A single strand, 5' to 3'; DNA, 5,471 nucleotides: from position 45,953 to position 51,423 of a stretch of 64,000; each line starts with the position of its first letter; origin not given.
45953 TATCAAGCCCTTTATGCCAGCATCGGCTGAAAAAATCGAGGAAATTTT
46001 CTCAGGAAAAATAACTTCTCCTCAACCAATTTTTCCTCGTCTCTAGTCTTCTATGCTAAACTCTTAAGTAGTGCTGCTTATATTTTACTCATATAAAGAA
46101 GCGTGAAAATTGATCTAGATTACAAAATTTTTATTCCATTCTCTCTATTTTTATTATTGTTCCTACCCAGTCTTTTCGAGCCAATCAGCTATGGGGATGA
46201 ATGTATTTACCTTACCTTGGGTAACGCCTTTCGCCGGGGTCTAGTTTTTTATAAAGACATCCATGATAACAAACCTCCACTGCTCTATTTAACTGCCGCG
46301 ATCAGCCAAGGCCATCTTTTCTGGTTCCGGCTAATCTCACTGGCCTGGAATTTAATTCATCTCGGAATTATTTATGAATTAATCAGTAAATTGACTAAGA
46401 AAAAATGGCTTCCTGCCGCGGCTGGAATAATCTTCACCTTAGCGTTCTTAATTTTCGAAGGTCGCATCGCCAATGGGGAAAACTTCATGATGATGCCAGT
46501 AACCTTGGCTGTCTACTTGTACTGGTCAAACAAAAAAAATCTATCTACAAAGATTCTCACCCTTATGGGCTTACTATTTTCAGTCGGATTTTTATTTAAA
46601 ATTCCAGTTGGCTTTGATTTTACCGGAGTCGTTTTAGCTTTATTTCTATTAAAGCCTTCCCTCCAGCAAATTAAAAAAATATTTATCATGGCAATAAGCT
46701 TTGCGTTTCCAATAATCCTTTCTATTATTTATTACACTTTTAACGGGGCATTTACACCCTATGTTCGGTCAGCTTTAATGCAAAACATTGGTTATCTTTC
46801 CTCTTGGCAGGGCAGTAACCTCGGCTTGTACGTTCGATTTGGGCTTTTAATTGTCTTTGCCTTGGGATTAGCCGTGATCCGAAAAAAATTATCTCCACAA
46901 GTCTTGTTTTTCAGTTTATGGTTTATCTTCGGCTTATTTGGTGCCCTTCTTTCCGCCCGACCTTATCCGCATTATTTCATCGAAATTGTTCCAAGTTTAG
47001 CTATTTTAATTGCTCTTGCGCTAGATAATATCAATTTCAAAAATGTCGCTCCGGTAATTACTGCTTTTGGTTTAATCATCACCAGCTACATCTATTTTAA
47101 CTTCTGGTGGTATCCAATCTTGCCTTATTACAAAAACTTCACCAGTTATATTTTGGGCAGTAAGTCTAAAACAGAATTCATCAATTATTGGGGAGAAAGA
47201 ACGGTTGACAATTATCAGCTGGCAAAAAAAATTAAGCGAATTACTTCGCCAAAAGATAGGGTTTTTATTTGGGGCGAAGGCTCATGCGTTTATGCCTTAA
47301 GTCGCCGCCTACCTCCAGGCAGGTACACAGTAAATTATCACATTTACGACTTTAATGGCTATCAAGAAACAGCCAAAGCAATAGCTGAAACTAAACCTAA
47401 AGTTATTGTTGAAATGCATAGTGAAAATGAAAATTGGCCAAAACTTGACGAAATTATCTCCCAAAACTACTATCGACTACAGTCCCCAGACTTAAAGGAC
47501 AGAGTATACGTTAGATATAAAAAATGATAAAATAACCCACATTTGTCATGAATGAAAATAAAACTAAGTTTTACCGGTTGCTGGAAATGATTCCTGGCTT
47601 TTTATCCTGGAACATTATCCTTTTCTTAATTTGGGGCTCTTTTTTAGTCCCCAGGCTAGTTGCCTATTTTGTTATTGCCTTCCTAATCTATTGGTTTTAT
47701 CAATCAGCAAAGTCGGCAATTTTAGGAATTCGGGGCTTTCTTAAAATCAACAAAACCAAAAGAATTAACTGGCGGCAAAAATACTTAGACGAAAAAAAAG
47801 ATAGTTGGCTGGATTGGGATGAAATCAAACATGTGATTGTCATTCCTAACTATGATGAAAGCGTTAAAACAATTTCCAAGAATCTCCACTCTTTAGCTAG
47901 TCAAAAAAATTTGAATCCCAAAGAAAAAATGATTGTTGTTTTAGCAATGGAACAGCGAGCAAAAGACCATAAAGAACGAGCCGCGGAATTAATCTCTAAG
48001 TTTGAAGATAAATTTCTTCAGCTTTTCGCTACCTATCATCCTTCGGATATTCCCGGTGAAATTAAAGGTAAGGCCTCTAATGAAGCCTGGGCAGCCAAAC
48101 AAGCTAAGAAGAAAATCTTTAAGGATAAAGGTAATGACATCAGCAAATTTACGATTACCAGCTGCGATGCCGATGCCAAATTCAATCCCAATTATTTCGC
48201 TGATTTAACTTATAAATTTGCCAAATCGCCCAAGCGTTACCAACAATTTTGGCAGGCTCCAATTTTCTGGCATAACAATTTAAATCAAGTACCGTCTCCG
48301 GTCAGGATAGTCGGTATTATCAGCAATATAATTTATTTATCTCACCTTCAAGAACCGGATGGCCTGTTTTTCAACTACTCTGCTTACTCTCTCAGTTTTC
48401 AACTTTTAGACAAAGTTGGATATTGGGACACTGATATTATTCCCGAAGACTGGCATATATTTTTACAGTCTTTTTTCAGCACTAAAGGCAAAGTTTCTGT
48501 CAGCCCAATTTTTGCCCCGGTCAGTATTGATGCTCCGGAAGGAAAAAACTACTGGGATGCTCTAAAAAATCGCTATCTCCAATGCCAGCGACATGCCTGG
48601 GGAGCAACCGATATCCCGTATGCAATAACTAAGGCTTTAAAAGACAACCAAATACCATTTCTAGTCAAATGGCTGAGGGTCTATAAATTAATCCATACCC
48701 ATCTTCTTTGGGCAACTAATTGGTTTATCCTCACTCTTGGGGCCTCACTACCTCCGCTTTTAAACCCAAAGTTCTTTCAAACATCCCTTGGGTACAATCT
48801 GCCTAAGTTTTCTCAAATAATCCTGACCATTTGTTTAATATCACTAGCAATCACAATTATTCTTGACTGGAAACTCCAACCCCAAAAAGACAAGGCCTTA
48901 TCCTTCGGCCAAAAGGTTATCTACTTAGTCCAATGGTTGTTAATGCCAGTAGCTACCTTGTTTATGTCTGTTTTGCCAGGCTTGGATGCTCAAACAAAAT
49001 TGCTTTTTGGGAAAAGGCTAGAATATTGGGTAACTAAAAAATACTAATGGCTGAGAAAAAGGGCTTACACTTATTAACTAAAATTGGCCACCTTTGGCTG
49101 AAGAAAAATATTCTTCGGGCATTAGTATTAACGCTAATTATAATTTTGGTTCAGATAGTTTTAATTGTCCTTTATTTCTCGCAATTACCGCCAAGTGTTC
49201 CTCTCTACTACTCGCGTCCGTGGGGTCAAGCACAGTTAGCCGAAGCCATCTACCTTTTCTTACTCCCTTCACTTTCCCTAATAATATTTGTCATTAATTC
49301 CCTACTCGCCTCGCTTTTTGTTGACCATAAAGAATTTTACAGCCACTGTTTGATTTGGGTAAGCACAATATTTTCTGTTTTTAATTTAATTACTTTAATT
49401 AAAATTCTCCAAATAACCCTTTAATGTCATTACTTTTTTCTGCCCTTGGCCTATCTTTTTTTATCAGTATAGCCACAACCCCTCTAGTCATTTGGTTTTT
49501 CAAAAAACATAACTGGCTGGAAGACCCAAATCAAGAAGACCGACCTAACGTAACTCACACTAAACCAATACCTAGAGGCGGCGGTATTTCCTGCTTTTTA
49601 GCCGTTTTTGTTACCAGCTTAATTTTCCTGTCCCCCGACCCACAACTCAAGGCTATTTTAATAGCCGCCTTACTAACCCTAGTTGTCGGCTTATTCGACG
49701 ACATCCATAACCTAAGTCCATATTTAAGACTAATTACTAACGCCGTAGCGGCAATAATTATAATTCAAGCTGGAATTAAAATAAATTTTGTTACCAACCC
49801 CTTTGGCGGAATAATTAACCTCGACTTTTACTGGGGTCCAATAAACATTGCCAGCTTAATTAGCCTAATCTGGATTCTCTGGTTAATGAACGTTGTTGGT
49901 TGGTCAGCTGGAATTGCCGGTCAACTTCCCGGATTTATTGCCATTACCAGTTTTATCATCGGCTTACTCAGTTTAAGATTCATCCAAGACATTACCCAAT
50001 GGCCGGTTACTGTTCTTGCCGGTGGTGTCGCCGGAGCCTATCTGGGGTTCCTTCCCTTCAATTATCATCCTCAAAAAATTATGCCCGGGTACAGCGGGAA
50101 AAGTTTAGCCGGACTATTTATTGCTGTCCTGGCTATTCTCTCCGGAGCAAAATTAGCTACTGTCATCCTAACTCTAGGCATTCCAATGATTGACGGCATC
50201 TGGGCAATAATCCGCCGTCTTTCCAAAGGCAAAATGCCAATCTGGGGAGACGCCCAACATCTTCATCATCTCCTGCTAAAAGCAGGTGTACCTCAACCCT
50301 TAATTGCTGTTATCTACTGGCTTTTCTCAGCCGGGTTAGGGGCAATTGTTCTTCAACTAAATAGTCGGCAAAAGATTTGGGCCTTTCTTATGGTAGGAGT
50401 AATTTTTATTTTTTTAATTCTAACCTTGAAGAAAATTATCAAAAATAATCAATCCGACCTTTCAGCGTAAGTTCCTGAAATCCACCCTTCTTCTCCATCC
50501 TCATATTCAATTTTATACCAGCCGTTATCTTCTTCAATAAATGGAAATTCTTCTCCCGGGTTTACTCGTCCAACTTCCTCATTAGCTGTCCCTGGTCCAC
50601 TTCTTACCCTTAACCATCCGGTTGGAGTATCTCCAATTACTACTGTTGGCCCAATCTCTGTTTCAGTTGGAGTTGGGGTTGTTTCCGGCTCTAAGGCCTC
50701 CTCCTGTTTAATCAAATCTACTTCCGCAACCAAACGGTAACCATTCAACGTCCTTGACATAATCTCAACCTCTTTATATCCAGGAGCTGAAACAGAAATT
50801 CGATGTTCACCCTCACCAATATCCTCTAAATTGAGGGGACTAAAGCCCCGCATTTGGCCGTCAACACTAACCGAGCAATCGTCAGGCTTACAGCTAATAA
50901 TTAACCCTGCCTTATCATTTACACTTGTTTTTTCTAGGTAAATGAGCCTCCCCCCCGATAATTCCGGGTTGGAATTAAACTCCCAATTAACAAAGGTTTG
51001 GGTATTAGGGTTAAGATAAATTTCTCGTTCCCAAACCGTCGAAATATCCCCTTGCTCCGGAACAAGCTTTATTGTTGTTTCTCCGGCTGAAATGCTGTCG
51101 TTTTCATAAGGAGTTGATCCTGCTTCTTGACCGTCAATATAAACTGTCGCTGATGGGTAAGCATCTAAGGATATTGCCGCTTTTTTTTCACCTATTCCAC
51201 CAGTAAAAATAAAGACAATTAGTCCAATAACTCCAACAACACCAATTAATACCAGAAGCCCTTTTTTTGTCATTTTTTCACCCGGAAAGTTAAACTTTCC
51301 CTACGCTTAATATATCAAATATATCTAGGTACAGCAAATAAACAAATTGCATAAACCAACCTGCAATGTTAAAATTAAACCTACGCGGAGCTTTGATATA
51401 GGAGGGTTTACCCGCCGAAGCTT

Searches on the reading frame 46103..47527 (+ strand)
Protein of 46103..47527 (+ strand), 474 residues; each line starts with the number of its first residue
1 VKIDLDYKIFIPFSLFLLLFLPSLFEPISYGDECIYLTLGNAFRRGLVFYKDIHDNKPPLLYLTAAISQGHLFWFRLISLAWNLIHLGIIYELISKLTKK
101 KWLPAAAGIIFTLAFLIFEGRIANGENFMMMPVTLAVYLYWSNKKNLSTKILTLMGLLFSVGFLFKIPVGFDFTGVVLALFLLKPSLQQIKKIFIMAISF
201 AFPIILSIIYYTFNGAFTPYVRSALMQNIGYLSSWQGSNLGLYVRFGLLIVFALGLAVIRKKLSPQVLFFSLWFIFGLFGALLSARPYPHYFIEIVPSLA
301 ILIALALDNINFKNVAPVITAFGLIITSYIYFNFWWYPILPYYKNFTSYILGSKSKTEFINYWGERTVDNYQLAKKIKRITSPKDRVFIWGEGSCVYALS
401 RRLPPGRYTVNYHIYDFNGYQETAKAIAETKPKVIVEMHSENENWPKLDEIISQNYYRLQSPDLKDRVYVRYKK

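Call 8: search_protein_families(library=pfam, proteins=[window:46103-47527:+], max_evalue=0.001)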
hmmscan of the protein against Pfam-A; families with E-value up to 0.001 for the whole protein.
window:46103-47527:+ (474 aa): 1 family
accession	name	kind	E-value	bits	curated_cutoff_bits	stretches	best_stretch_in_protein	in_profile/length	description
PF13231.12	PMT_2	-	3.1e-05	24.7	26.1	1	62-206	11-155/160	Dolichyl-phosphate-mannose-protein mannosyltransferase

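Call 65: search_protein_families(library=ncbifam, proteins=[window:46103-47527:+], max_evalue=0.001)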
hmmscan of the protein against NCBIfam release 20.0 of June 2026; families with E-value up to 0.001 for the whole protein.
window:46103-47527:+ (474 aa): 0 families

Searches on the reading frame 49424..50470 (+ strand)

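Call 8: search_protein_families(library=pfam, proteins=[window:49424-50470:+], max_evalue=0.001)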
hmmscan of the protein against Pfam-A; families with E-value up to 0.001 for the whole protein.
window:49424-50470:+ (348 aa): 1 family
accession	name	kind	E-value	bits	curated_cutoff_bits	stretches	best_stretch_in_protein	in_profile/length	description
PF00953.26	Glycos_transf_4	-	1.8e-20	74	27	1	77-240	3-159/160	Glycosyl transferase family 4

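Call 65: search_protein_families(library=ncbifam, proteins=[window:49424-50470:+], max_evalue=0.001)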
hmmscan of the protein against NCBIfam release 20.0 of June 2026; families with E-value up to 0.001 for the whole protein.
window:49424-50470:+ (348 aa): 3 families
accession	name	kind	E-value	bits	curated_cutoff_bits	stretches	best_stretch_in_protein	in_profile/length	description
TIGR02380.1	ECA_wecA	exception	9e-20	71.1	326.05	1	39-339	29-340/346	UDP-N-acetylglucosamine--undecaprenyl-phosphate N-acetylglucosaminephosphotransferase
NF053644.1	MraY_archaea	equivalog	2.7e-15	56.6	450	2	103-308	154-338/340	pseudomurein biosynthesis MraY family phospho-N-acetylmuramoyl-pentapeptide-transferase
TIGR00445.1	mraY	equivalog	4.2e-09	36.3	192.05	1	20-303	6-308/321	phospho-N-acetylmuramoyl-pentapeptide-transferase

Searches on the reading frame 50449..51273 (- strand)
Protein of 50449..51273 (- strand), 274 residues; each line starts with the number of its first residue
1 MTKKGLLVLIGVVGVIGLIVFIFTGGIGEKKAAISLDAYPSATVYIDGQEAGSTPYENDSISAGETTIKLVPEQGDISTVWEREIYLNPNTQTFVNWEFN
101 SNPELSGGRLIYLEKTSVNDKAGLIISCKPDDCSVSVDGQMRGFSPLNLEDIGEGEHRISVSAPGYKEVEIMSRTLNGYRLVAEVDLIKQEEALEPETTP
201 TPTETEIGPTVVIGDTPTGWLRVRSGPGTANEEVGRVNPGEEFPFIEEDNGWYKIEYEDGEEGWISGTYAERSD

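Call 8: search_protein_families(library=pfam, proteins=[window:50449-51273:-], max_evalue=0.001)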
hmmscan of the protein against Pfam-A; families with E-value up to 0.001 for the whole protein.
window:50449-51273:- (274 aa): 3 families
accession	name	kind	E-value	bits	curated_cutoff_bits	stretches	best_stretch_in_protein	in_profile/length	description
PF08308.17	PEGA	-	5.6e-17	61.9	20.8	2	124-170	4-50/71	PEGA domain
PF08239.17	SH3_3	-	2.2e-15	57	27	1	221-269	3-52/54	Bacterial SH3 domain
PF06347.19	SH3_4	-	3e-05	24.1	24.1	1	223-266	7-50/56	Bacterial SH3 domain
